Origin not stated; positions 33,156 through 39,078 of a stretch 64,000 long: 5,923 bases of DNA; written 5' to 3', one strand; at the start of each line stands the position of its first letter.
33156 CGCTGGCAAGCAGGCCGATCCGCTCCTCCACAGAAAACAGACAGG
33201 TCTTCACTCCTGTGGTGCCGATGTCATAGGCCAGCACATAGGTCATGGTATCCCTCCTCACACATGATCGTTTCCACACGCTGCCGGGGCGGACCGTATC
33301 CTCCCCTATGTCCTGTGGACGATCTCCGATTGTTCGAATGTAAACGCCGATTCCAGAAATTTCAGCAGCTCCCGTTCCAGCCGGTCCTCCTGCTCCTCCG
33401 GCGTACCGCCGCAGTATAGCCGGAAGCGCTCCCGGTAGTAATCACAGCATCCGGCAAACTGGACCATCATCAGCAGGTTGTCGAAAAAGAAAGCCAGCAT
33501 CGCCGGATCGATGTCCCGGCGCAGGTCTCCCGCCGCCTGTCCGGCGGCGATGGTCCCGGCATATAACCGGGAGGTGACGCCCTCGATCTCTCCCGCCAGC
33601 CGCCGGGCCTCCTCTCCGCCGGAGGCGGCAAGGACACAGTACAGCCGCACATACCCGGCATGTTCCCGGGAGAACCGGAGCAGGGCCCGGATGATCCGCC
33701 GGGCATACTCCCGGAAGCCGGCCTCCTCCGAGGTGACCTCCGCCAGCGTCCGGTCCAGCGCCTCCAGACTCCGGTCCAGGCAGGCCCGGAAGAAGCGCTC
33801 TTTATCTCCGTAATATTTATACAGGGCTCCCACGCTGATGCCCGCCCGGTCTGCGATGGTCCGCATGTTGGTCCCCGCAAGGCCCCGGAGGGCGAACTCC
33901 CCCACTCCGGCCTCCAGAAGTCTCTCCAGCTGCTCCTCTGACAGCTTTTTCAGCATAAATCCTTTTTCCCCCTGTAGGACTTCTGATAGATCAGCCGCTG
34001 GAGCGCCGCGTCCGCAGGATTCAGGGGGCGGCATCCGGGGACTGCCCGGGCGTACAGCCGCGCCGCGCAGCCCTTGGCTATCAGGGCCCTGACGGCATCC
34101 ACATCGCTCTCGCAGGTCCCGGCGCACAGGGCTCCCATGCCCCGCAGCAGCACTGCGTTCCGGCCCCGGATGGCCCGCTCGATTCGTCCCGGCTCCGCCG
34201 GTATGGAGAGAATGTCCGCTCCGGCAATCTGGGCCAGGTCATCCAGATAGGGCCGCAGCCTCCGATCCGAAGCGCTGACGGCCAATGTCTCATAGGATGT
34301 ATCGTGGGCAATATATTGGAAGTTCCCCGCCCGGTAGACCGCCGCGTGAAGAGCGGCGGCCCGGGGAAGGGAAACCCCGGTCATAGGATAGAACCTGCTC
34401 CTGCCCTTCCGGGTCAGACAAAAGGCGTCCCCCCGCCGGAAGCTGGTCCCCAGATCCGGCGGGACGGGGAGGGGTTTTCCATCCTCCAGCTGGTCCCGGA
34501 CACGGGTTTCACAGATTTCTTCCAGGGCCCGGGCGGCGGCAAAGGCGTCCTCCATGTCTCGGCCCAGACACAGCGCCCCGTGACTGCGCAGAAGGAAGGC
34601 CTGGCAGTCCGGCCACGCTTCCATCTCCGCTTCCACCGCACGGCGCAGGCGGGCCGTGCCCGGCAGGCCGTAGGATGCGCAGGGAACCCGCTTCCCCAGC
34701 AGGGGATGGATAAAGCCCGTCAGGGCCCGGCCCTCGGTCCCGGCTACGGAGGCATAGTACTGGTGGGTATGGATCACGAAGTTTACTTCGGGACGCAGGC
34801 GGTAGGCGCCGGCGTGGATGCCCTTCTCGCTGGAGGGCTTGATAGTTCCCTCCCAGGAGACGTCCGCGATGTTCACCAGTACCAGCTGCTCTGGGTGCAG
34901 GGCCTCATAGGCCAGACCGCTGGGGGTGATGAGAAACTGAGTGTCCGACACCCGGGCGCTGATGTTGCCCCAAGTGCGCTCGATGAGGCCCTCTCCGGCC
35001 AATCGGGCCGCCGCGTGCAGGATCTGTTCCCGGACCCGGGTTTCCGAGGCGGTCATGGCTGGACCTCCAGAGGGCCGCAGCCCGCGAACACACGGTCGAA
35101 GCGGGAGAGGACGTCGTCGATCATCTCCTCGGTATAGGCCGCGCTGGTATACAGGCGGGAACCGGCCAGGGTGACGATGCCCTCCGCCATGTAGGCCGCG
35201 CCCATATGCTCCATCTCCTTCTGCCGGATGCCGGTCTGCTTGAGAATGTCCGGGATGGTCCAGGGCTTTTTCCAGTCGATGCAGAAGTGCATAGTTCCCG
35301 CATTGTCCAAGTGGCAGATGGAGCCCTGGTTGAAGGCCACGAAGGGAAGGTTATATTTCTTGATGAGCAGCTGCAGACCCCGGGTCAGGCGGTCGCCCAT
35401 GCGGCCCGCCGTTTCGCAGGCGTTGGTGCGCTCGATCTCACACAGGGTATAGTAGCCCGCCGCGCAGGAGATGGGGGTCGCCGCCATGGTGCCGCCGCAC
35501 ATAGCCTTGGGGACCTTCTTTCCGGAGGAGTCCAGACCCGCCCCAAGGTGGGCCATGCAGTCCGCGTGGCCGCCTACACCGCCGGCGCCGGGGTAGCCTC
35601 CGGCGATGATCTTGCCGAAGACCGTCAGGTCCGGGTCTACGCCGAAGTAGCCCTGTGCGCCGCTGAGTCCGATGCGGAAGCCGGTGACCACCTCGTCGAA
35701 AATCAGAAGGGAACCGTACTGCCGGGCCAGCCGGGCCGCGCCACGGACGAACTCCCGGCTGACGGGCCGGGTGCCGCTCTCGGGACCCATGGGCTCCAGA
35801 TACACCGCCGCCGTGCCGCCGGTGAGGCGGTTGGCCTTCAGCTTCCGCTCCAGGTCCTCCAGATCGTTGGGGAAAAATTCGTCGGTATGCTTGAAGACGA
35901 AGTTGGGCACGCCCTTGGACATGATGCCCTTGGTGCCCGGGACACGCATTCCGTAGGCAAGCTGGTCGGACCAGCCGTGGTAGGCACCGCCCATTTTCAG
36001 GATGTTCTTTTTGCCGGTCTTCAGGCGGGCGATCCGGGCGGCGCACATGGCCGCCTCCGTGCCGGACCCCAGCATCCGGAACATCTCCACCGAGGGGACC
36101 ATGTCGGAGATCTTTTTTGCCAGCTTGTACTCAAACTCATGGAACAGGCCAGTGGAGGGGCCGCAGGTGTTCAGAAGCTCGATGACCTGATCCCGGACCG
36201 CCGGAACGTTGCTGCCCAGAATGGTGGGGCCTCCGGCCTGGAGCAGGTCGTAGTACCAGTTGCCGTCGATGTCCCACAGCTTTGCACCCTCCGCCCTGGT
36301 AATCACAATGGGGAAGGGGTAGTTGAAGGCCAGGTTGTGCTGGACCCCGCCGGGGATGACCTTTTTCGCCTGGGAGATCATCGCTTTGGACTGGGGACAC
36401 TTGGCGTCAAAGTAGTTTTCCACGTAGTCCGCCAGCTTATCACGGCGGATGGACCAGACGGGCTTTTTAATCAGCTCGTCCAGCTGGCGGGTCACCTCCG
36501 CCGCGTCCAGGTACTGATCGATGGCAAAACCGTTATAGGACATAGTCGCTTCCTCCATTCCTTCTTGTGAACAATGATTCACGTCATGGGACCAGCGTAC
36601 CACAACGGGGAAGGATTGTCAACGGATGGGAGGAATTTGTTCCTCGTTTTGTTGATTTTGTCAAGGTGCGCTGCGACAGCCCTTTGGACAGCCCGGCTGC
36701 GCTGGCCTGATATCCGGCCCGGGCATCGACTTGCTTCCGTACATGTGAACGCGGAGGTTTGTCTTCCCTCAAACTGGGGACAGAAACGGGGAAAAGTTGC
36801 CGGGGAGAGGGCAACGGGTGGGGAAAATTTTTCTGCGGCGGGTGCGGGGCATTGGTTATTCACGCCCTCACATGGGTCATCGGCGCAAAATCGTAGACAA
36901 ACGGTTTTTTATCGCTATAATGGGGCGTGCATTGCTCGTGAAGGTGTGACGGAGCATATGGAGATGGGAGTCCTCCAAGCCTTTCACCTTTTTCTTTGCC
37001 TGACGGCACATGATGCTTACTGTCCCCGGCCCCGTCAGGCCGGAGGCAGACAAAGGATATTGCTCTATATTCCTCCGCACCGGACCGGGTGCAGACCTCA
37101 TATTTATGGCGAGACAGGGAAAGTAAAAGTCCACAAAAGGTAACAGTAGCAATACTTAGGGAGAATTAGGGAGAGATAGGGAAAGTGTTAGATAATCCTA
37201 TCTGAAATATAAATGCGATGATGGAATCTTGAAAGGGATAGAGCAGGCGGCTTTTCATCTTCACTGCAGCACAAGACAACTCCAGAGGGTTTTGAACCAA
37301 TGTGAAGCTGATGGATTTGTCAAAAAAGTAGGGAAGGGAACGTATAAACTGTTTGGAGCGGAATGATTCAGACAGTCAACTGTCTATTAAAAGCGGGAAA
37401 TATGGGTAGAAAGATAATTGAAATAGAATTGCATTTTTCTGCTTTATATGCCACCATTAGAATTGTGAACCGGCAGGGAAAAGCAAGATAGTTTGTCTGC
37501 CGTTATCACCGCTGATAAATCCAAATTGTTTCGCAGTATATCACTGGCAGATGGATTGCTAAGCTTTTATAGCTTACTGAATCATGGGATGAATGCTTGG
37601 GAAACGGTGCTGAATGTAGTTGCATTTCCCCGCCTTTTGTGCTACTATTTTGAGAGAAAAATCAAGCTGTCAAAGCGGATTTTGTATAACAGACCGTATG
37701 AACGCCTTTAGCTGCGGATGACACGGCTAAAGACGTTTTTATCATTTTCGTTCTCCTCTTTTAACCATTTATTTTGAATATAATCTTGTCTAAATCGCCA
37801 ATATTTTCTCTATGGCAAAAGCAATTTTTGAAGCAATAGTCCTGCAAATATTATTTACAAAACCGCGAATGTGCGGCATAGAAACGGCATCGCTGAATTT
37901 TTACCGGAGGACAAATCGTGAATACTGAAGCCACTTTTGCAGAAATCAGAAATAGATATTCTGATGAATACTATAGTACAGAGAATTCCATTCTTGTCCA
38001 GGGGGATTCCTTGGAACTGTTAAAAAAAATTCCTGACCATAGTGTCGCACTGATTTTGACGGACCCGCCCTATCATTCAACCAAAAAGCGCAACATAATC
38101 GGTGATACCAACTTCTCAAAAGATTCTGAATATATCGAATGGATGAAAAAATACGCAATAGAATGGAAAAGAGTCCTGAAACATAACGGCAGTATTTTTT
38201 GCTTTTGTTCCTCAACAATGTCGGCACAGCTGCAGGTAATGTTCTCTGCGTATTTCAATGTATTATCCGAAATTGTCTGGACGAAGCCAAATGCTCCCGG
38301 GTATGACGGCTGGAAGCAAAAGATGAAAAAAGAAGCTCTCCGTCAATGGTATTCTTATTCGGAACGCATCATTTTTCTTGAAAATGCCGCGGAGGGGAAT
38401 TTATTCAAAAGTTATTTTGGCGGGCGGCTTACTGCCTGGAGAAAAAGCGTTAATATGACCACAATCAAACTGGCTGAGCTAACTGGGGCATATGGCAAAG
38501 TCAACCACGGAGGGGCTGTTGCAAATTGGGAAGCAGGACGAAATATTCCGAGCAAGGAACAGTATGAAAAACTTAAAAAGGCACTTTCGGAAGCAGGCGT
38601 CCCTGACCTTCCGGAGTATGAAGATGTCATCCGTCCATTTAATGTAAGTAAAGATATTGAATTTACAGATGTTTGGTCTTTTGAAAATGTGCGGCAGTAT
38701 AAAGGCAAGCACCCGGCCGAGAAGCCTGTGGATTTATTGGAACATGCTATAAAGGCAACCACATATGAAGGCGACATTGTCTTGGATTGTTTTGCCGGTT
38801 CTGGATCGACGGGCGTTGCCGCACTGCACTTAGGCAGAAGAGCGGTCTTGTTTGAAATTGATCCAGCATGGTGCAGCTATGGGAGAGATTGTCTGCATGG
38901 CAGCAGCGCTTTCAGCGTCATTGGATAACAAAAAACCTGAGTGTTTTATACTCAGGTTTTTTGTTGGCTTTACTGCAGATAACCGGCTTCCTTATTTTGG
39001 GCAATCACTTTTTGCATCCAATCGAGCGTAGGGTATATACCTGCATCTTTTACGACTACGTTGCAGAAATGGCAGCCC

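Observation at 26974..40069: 67-68 bp inverted repeats carrying inward-facing promoters bracket a 13 kb segment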

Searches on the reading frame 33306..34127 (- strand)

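Call 10: search_protein_families(library=pfam, proteins=[window:33306-34127:-], max_evalue=0.001)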
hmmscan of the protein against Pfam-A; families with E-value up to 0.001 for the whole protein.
window:33306-34127:- (273 aa): 3 families
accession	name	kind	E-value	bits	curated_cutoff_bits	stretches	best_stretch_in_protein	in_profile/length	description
PF00440.29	TetR_N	-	5.6e-13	48.9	24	1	70-116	1-47/47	Bacterial regulatory proteins, tetR family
PF16925.10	TetR_C_13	-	0.00011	23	27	1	183-222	50-89/109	Tetracyclin repressor-like, C-terminal domain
PF17932.6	TetR_C_24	-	0.00098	19.8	26.4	0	143-217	9-82/114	Tetracyclin repressor-like, C-terminal domain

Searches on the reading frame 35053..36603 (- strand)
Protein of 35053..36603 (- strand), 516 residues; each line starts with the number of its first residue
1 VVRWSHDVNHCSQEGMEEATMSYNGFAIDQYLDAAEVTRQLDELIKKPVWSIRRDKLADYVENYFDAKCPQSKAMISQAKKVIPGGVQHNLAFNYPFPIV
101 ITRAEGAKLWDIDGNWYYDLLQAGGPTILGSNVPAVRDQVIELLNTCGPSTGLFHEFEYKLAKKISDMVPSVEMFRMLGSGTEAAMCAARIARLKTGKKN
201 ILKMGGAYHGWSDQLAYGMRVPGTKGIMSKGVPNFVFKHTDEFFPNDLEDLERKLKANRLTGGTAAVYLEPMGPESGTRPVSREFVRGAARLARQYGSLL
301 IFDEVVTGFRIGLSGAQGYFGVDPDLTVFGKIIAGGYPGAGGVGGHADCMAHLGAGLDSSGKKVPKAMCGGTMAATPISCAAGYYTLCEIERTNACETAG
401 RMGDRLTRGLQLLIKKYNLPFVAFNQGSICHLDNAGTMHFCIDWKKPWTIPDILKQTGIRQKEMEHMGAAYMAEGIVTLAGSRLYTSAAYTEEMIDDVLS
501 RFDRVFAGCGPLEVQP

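Call 11: search_protein_families(library=pfam, proteins=[window:35053-36603:-], max_evalue=0.001)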
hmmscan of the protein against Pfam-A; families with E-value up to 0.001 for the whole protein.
window:35053-36603:- (516 aa): 1 family
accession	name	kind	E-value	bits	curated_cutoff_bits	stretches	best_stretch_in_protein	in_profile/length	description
PF00202.27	Aminotran_3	-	1.9e-49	168.9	30.5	1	96-430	8-346/403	Aminotransferase class-III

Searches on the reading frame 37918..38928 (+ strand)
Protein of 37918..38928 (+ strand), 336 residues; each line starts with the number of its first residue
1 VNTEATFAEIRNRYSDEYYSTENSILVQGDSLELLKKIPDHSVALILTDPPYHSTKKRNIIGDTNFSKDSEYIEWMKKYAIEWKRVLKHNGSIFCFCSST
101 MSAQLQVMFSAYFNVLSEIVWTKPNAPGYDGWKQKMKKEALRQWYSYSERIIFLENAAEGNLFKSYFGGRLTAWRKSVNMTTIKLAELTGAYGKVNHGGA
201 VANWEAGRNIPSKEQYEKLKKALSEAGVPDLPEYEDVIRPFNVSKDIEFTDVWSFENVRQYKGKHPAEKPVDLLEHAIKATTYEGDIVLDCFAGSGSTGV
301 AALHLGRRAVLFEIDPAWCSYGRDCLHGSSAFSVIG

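Call 11: search_protein_families(library=pfam, proteins=[window:37918-38928:+], max_evalue=0.001)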
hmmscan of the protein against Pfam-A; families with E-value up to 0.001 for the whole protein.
window:37918-38928:+ (336 aa): 2 families
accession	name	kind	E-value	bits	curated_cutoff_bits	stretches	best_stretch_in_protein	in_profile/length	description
PF01555.25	N6_N4_Mtase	-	6.8e-43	147.6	26.7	1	43-319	1-216/221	DNA methylase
PF03602.21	Cons_hypoth95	-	4.8e-06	26.8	24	0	283-317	40-75/182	Conserved hypothetical protein 95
